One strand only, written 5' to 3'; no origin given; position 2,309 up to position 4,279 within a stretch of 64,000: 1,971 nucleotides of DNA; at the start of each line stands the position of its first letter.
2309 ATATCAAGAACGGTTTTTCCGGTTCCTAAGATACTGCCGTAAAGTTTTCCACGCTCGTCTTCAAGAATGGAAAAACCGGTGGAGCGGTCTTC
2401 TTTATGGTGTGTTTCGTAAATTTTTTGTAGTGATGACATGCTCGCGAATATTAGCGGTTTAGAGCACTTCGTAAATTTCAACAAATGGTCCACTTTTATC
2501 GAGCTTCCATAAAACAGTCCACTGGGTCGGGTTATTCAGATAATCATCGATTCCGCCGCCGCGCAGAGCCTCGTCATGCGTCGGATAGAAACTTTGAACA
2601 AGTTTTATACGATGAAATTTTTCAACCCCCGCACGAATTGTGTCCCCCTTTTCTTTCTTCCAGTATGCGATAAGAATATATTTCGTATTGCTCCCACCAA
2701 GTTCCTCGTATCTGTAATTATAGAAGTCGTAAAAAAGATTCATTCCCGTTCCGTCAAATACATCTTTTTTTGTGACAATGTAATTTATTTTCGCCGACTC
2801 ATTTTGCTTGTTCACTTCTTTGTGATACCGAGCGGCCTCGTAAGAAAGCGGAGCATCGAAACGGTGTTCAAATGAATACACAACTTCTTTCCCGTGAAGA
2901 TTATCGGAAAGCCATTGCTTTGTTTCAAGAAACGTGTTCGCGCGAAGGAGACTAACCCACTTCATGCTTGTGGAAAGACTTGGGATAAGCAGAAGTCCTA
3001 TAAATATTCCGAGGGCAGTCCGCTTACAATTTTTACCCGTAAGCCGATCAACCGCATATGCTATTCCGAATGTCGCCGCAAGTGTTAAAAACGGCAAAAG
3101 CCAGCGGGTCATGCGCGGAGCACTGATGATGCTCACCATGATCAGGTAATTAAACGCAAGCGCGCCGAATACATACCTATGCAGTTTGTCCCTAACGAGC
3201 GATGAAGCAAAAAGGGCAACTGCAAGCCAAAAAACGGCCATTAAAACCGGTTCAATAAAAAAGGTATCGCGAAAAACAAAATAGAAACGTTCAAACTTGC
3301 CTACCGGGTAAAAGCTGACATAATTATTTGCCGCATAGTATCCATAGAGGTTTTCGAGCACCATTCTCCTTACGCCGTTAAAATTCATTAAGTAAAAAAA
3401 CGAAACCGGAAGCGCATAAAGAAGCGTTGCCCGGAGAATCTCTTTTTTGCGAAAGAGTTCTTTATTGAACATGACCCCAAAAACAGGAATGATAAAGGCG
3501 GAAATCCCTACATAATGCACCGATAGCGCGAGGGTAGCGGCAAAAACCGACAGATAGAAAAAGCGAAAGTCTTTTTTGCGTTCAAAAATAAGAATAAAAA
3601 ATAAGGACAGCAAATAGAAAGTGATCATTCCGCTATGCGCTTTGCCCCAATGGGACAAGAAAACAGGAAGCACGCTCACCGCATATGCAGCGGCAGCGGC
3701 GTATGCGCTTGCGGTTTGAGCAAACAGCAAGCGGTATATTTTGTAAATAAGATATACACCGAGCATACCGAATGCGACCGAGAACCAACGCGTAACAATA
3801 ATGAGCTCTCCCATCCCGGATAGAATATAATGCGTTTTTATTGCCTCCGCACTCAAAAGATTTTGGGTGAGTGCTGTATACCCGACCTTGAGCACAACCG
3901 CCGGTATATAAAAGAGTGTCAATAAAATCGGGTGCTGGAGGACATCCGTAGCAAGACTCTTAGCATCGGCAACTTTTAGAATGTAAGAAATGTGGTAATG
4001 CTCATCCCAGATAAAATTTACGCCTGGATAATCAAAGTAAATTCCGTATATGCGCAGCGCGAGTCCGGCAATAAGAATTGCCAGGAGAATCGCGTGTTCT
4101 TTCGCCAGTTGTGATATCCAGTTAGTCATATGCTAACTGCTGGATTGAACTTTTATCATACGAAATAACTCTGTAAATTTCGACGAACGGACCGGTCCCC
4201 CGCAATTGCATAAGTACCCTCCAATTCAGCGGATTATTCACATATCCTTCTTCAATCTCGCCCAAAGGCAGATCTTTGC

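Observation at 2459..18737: Three GT-C paralogs share a conserved ~110-aa C-terminal soluble domain ending in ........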

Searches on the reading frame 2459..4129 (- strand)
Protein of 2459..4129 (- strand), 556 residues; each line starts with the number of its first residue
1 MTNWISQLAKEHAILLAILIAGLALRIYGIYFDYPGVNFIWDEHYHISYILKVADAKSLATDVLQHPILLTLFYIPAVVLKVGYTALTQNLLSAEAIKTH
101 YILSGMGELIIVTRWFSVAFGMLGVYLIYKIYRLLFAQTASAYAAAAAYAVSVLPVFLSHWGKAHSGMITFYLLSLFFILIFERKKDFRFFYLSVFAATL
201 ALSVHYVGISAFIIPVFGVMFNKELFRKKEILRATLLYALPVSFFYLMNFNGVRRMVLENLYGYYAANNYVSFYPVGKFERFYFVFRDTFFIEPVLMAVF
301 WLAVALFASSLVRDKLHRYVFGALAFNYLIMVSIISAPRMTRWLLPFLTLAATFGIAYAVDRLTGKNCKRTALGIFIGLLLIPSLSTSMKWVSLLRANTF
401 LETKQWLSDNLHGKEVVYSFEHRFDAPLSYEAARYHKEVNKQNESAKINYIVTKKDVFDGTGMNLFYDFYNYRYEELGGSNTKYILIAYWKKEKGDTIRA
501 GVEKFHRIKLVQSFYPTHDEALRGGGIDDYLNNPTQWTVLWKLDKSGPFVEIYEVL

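Call 7: search_protein_families(library=pfam, proteins=[window:2459-4129:-], max_evalue=1)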
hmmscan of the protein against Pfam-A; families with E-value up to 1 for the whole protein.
window:2459-4129:- (556 aa): 2 families
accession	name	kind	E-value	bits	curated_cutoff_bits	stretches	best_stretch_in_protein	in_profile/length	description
PF13231.12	PMT_2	-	3.8e-08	34.1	26.1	1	109-240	20-151/160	Dolichyl-phosphate-mannose-protein mannosyltransferase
PF14099.13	Polysacc_lyase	-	0.12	12.6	29.9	1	412-517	30-103/210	Polysaccharide lyase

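Call 17: find_homologous_proteins(query=A1, max_evalue=0.001)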
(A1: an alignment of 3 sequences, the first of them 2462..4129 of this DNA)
Query A1 (3 sequences) (556 aa, profile of the alignment): 37 proteins with E <= 0.001 among 8000 candidates.
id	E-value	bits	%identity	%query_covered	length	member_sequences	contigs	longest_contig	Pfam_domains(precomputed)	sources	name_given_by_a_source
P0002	4.2e-281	952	100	100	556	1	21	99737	PF13231.13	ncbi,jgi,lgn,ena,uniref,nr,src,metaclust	ncbi:MAG: hypothetical protein A3H69_04960 [Candidatus Sungbacteria bacterium RIFCSPLOWO2_02_FULL_47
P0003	1.1e-181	624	49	98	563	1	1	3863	-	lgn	-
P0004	8.3e-171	588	47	97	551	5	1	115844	PF02366.25,PF13231.13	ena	-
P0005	3.2e-170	586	47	99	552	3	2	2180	PF13231.13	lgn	-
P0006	3.9e-169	582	47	98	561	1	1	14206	PF13231.13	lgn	-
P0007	2.8e-164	566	44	99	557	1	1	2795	PF02366.25,PF13231.13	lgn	-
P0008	1.4e-162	560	45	99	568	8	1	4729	PF13231.13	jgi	-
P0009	9.0e-162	558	45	99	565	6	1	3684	PF13231.13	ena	-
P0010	6.2e-161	555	45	99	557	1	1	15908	PF13231.13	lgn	-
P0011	5.3e-159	549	44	99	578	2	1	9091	-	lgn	-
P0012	5.9e-159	548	45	98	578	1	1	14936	-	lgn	-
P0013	1.3e-157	544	43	99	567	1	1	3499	PF13231.13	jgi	-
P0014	5.7e-157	542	45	98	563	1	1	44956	PF13231.13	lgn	-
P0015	5.0e-156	539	43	99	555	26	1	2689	PF13231.13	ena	-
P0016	2.4e-154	533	43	99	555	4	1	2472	PF13231.13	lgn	-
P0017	4.2e-154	532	43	99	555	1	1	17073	PF13231.13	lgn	-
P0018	5.4e-154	532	42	99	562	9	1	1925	PF13231.13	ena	-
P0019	1.3e-153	531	43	98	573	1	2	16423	PF13231.13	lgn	-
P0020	1.9e-152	527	40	96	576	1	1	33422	PF13231.13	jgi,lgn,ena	-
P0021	2.7e-148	513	42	98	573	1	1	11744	PF13231.13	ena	-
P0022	3.2e-148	513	40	100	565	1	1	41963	PF13231.13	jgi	jgi:hypothetical protein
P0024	1.1e-144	501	42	95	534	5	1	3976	PF13231.13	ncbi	ncbi:MAG: glycosyltransferase family 39 protein, partial [Patescibacteria group bacterium]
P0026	6.0e-134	466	40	100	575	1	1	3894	PF13231.13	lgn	-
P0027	2.3e-133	464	41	99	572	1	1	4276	PF13231.13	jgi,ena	-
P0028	3.0e-129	450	39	97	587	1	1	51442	PF13231.13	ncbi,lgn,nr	ncbi:MAG: glycosyltransferase family 39 protein [Patescibacteria group bacterium]|nr:glycosyltransfe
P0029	2.6e-126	441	40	99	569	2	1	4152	PF13231.13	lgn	-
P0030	3.3e-122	427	40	92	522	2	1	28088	PF13231.13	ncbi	ncbi:MAG: glycosyltransferase family 39 protein [Parcubacteria group bacterium]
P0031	1.8e-121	425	39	99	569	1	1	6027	PF13231.13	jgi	jgi:hypothetical protein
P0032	6.5e-120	420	39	98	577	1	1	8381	PF02366.25,PF13231.13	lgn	-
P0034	7.6e-113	396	43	79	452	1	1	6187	PF13231.13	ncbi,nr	ncbi:MAG: glycosyltransferase family 39 protein, partial [Planctomycetes bacterium]|nr:glycosyltrans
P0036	7.6e-110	386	36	96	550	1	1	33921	PF13231.13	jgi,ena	-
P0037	6.6e-8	50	30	26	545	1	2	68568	PF13231.13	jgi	-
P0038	1.6e-4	39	-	-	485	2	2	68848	PF02366.25,PF13231.13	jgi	jgi:4-amino-4-deoxy-L-arabinose transferase-like glycosyltransferase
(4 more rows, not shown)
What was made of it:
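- Closest known: Eukaryotic/actinobacterial protein O-mannosyltransferases. Same: NCBI names several members 'glycosyltransferase family 39 protein' (call 17).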

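Call 22: search_solved_structures(query=A3, max_evalue=1, show_alignments=2)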
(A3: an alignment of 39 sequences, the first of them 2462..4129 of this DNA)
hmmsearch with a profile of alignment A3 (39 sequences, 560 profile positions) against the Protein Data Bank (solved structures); distinct sequences matched with E-value up to 1: 3.
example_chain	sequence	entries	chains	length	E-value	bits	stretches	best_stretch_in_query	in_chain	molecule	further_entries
6p25_A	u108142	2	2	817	0.0017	20.1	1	110-254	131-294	Dolichyl-phosphate-mannose--protein mannosyltransferase 1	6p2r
9i5k_A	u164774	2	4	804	0.11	14.2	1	15-250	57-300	Dolichyl-phosphate-mannose--protein mannosyltransferase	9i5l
6rko_B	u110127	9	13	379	0.53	11.9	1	121-272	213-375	Cytochrome bd-I ubiquinol oxidase subunit 2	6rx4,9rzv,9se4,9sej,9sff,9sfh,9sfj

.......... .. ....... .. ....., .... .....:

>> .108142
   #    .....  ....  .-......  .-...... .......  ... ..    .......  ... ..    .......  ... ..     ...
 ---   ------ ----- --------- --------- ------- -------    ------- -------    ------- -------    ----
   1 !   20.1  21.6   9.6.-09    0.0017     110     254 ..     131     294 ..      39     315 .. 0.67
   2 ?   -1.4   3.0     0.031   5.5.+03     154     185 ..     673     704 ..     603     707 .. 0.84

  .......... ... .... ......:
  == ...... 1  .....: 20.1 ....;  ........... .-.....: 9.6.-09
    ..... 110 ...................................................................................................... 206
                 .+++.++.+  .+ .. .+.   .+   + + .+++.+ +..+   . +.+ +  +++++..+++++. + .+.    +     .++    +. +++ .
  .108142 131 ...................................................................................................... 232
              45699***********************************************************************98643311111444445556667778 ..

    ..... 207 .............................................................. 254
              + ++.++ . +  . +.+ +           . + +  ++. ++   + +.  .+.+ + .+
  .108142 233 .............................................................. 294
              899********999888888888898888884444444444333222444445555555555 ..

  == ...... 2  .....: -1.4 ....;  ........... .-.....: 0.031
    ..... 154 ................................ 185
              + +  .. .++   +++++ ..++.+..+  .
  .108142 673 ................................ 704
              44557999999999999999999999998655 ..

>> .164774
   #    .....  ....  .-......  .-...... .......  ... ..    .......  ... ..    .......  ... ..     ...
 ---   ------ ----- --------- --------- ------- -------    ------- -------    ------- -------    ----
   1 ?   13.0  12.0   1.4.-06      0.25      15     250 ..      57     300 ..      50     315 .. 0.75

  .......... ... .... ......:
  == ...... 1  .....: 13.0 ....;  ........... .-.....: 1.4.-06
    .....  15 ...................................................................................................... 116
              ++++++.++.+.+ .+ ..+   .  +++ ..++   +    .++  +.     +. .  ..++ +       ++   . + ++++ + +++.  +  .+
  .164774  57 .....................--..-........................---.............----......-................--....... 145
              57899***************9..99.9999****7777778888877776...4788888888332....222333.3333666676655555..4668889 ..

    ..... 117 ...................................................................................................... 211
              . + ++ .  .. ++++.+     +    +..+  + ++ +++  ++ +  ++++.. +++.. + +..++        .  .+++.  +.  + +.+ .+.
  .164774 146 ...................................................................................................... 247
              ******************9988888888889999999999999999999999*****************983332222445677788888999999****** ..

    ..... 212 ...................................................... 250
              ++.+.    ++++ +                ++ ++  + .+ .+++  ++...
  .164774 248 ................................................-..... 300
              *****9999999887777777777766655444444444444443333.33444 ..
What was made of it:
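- Closest known: ArnT. Different: The membrane cores are also very distant: the family profile finds only Pmt1 in the PDB at E=0.0017 and does not find ArnT (call 22).
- Closest known: Eukaryotic/actinobacterial protein O-mannosyltransferases. Same: The best PDB sequence match of the family profile is yeast Pmt1, over the membrane core only (E=0.0017; call 22).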

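Call 26: predict_structure(alignment_id=A3)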
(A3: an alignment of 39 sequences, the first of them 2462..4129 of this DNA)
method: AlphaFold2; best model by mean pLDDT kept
length: 556 residues; sequences in the alignment: 39
mean_pLDDT: 92.6   pTM: 0.92
mean pLDDT of the five models: 92.6, 92.3, 91.8, 91.0, 90.2
residues with pLDDT >= 90: 419; 70-90: 131; 50-70: 6; < 50: 0
segments of 3 or more residues with pLDDT < 50: none
pLDDT, mean of each block of 10 residues (from residue 1): 78 94 91 69 85 86 88 94 95 90 85 94 98 97 98 93 91 99 98 99 94 98 97 98 95 88 81 81 94 97 95 96 96 88 95 98 91 96 97 90 93 93 89 96 89 91 93 92 96 96 98 97 93 93 95 97
secondary structure, 60 per line:
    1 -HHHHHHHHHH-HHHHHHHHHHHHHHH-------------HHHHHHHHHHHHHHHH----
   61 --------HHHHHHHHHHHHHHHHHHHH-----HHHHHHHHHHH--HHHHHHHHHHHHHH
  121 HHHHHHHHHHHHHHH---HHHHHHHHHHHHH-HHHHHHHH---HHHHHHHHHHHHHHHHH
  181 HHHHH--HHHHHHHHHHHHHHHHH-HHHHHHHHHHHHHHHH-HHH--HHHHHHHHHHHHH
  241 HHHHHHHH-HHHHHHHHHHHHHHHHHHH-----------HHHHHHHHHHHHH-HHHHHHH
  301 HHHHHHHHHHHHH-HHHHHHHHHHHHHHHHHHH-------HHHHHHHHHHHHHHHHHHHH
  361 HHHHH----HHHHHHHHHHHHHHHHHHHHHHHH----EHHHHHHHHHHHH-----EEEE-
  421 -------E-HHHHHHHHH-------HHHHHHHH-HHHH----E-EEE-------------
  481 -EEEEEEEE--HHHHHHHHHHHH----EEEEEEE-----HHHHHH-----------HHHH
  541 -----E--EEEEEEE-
elements in order: H2-11 H13-27 H41-56 H69-88 H94-104 H107-135 H139-151 H153-160 H164-185 H188-204 H206-221 H228-248 H250-268 H280-292 H294-313 H315-333 H341-365 H370-393 H399-410 E416-419 H430-438 H446-453 H455-458 E465-467 E482-489 H492-503 E508-514 H520-525 H537-540 E549-555
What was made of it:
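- Full-length AF2 model: pLDDT 92.6, pTM 0.92 (call 26). pTM 0.92 argues for rigid packing on the core, not a tethered module (call 26).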

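Call 34: fold_search(model_id=the predicted structure, library=pdb)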
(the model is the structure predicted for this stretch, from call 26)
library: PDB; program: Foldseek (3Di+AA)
matches with E <= 10: 281; with E <= 0.001: 21
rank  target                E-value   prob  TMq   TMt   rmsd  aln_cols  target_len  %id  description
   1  9s6t_A                3.1e-07  1.00  0.55  0.62   7.4       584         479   13  Ternary cryo-EM structure of chicken ALG12 with Dol25-PP-GlcNAc2Man7, Dol25-P-Man, and Fab (released 2026-03-18)
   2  5f15                  6.8e-06  1.00  0.47  0.48  11.5       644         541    9  Crystal Structure of ArnT from Cupriavidus metallidurans bound to Undecaprenyl phosphate (released 2016-02-17)
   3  9i5k_A                7.5e-06  1.00  0.46  0.51  10.1       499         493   13  Structure of the Chaetomium thermophilum Pmt4 homodimer (C2 symmetry) (released 2025-12-24)
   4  3rce_A                1.6e-05  1.00  0.44  0.37  12.4       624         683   14  Bacterial oligosaccharyltransferase PglB (released 2011-06-15)
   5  9s6u_A                2.0e-05  1.00  0.52  0.53   8.2       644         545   11  Ternary cryo-EM structure of human ALG9 with Dol25-PP-GlcNAc2Man8, Dol25-P-Man and Fab (released 2026-03-18)
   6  9s6s_A                2.1e-05  1.00  0.53  0.54   9.0       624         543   12  Ternary cryo-EM structure of human ALG9 with Dol25-PP-GlcNAc2Man6, Dol25-P-Man and Fab (released 2026-03-18)
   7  6gxc_A                2.1e-05  1.00  0.44  0.36  11.4       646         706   12  Bacterial oligosaccharyltransferase PglB in complex with an inhibitory peptide and a reactive lipid-linked oligosaccha (released 2018-11-14)
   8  6w98_A                2.4e-05  1.00  0.44  0.22  11.5       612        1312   13  Single-Particle Cryo-EM Structure of Arabinofuranosyltransferase AftD from Mycobacteria (released 2020-05-13)
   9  5ezm                  3.7e-05  1.00  0.45  0.46  11.7       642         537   11  Crystal Structure of ArnT from Cupriavidus metallidurans in the apo state (released 2016-02-17)
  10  8agb_A                5.7e-05  1.00  0.49  0.43  13.3       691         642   12  Structure of yeast oligosaccharylransferase complex with lipid-linked oligosaccharide bound (released 2022-12-07)
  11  5ogl_A                6.0e-05  1.00  0.44  0.36  11.0       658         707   12  Structure of bacterial oligosaccharyltransferase PglB in complex with an acceptor peptide and an lipid-linked oligosac (released 2017-10-25)
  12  6ftg_5                7.5e-05  1.00  0.46  0.41  14.7       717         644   11  Subtomogram average of OST-containing ribosome-translocon complexes from canine rough microsomal membranes (released 2018-03-21)
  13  3wak                  7.8e-05  1.00  0.46  0.31  12.3       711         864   11  Crystal structure of the Archaeoglobus fulgidus oligosaccharyltransferase (O29867_ARCFU) in the apo form (released 2013-10-30)
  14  9n9j_I                8.1e-05  1.00  0.48  0.40  11.6       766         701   11  Structure of a GRP94 folding intermediate engaged with a CCDC134- and FKBP11-bound secretory translocon (released 2025-11-19)
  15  7zli_A                1.6e-04  1.00  0.41  0.36  13.9       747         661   11  Cryo-EM structure of C-mannosyltransferase CeDPY19, in complex with Dol25-P-Man and bound to CMT2-Fab and anti-Fab nan (released 2023-01-11)
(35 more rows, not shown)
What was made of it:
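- On GT-C glycosyltransferase superfamily, PMT_2 (PF13231) type: The model of A (pLDDT 92.6, pTM 0.92; call 26) matches ALG12, ArnT, Pmt4, PglB, STT3, AftD and DPY19 at E=3e-7 to 5e-4, probability 1.00 (call 34).
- Closest known: ArnT. Same: 5f15 is the second-best structural match of the full-length model (E=6.8e-6; call 34).
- The full-length model matches GT-C structures (ALG12, ArnT 5f15, Pmt4, PglB) at E=3e-7 to 2e-5 (call 34). PMT-family GT-Cs can be obligate dimers; Pmt1-Pmt2 and Pmt4 dimers appear among the structural matches (call 34).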

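Call 48: find_encoding_contigs(protein=P0004, flank=10000, max_places=2)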
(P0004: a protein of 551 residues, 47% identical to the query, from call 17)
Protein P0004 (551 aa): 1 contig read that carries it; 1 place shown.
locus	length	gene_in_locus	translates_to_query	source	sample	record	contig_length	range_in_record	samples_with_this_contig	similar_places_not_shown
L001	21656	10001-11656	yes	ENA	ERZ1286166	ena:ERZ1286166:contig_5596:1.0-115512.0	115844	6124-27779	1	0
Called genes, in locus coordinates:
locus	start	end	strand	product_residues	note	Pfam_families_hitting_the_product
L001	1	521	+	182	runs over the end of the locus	PF13439:Glyco_transf_4 (weak)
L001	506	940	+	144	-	PF00534:Glycos_transf_1, PF13692:Glyco_trans_1_4, PF13524:Glyco_trans_1_2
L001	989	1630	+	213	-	PF13489:Methyltransf_23, PF08241:Methyltransf_11, PF13649:Methyltransf_25 (weak)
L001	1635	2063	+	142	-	-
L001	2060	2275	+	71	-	-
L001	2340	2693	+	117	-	-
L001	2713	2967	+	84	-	-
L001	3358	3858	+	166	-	PF00534:Glycos_transf_1, PF13692:Glyco_trans_1_4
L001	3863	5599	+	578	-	PF02543:Carbam_trans_N, PF00814:TsaD (weak), PF22521:HypF_C_2, PF16861:Carbam_trans_C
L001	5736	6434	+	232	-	PF00535:Glycos_transf_2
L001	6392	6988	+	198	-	PF13489:Methyltransf_23, PF13847:Methyltransf_31, PF08241:Methyltransf_11, PF08242:Methyltransf_12, PF13649:Methyltransf_25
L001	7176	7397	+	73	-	-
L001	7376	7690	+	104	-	-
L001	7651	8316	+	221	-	PF01209:Ubie_methyltran (weak), PF13489:Methyltransf_23, PF13847:Methyltransf_31, PF08241:Methyltransf_11, PF08242:Methyltransf_12, PF13649:Methyltransf_25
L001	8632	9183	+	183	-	PF00535:Glycos_transf_2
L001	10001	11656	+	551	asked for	PF02366:PMT (weak), PF13231:PMT_2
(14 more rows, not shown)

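Call 49: find_encoding_contigs(protein=P0028, flank=10000, max_places=2)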
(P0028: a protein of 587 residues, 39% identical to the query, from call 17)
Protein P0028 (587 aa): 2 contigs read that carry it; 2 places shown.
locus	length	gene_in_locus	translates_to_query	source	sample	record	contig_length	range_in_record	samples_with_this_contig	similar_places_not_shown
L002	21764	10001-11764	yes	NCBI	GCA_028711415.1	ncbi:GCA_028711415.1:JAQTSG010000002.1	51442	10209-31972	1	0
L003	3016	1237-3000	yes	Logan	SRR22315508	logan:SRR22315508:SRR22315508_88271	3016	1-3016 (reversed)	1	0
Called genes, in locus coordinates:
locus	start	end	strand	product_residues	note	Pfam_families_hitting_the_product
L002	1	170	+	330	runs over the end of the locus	PF01370:Epimerase, PF04321:RmlD_sub_bind, PF05368:NmrA (weak), PF16363:GDP_Man_Dehyd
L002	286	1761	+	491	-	PF02310:B12-binding, PF04055:Radical_SAM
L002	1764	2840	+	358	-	PF00534:Glycos_transf_1, PF13692:Glyco_trans_1_4, PF13524:Glyco_trans_1_2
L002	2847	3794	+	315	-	PF00535:Glycos_transf_2, PF10111:Glyco_tranf_2_2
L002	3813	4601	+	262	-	PF01209:Ubie_methyltran, PF05175:MTS (faint), PF13489:Methyltransf_23, PF13847:Methyltransf_31, PF08241:Methyltransf_11, PF08242:Methyltransf_12, PF13649:Methyltransf_25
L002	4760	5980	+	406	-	PF13439:Glyco_transf_4 (weak), PF00534:Glycos_transf_1, PF13692:Glyco_trans_1_4, PF13524:Glyco_trans_1_2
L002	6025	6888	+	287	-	PF00535:Glycos_transf_2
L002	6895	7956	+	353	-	PF04055:Radical_SAM, PF13186:SPASM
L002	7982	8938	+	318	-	PF03065:Glyco_hydro_57 (faint), PF01522:Polysacc_deac_1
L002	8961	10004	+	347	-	PF01209:Ubie_methyltran (weak), PF13489:Methyltransf_23, PF13847:Methyltransf_31, PF08241:Methyltransf_11, PF08242:Methyltransf_12, PF13649:Methyltransf_25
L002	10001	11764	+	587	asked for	PF13231:PMT_2 (weak)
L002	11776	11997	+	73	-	PF04138:GtrA_DPMS_TM (weak)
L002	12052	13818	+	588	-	-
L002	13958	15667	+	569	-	PF07602:DUF1565 (faint), PF05048:NosD (weak), PF13229:Beta_helix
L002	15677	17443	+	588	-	PF08757:CotH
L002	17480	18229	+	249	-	PF09359:VTC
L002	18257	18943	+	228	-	PF16316:DUF4956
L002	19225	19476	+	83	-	PF12728:HTH_17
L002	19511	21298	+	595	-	PF00664:ABC_membrane, PF02463:SMC_N, PF00005:ABC_tran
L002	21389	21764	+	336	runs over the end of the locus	PF00106:adh_short, PF04321:RmlD_sub_bind, PF05368:NmrA, PF01073:3Beta_HSD, PF01370:Epimerase, PF02719:Polysacc_synt_2, PF13460:NAD_binding_10, PF16363:GDP_Man_Dehyd, +4 more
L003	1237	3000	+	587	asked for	PF13231:PMT_2 (weak)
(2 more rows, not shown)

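Call 51: search_protein_families(library=ncbifam, proteins=[window:2459-4129:-], max_evalue=0.001)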
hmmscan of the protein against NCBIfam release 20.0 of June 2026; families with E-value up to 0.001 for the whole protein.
window:2459-4129:- (556 aa): 0 families

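Call 87: find_encoding_contigs(protein=P0022, flank=6000, max_places=1)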
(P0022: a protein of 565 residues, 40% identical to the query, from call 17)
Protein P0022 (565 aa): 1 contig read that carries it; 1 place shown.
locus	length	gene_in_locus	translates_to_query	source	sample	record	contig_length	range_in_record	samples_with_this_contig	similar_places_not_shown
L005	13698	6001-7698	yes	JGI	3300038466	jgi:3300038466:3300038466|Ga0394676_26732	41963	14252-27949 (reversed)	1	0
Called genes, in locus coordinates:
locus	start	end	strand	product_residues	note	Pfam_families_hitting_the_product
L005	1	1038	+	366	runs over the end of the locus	PF13439:Glyco_transf_4, PF20706:GT4-conflict, PF00534:Glycos_transf_1, PF13692:Glyco_trans_1_4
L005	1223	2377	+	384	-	PF00534:Glycos_transf_1, PF13692:Glyco_trans_1_4, PF13524:Glyco_trans_1_2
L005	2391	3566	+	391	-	PF00534:Glycos_transf_1, PF13692:Glyco_trans_1_4, PF13524:Glyco_trans_1_2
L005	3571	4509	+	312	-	PF00535:Glycos_transf_2, PF10111:Glyco_tranf_2_2 (weak), PF13641:Glyco_tranf_2_3 (faint)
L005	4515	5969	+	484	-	PF07021:MetW, PF13489:Methyltransf_23, PF13649:Methyltransf_25, PF13847:Methyltransf_31, PF08241:Methyltransf_11, PF08242:Methyltransf_12, PF00535:Glycos_transf_2, PF10111:Glyco_tranf_2_2, +1 more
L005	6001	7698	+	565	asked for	PF13231:PMT_2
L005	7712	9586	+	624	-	PF13522:GATase_6, PF13537:GATase_7, PF00733:Asn_synthase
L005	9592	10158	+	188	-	PF08241:Methyltransf_11 (weak)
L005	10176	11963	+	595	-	-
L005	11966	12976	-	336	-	PF00535:Glycos_transf_2, PF10111:Glyco_tranf_2_2, PF13641:Glyco_tranf_2_3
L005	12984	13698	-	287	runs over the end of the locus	PF01531:Glyco_transf_11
